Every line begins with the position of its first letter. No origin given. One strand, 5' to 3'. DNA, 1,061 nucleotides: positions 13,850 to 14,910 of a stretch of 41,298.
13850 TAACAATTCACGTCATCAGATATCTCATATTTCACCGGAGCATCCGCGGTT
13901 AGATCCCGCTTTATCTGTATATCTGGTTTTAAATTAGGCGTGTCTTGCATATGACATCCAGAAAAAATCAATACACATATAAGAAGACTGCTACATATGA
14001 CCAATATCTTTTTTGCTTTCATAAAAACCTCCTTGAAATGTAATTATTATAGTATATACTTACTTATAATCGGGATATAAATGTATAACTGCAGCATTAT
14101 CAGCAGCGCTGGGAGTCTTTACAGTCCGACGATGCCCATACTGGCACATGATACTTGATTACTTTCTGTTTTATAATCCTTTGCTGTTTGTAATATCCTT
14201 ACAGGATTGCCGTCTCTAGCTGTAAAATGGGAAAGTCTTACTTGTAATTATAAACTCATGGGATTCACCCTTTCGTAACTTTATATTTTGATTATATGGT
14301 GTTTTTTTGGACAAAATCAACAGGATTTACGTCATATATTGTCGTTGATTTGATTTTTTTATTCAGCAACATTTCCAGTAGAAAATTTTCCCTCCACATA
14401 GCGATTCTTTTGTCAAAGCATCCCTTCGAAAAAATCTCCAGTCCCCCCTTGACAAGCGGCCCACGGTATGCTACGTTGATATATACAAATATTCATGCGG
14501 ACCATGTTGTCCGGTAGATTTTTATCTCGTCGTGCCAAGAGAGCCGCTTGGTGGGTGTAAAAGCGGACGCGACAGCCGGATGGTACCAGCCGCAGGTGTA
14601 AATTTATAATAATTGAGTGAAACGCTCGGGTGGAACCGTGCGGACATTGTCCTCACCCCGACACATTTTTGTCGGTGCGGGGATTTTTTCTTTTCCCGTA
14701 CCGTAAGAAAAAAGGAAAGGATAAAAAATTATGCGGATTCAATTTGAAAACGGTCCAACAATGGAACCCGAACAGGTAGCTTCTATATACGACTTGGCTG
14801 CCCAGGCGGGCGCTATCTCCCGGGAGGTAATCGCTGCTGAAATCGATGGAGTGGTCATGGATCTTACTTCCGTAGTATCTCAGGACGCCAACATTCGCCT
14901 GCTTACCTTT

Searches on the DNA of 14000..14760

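Call 85: search_rna_families(source=window, start=14000, end=14760, threshold=evalue, max_evalue=0.1)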
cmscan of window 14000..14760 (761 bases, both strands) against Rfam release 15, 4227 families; matches with E-value up to 0.1: 1.
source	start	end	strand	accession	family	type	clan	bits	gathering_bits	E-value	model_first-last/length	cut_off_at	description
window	14483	14663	+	RF00230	T-box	Cis-reg; leader;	-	25.8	93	0.0012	1-219/219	no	T-box leader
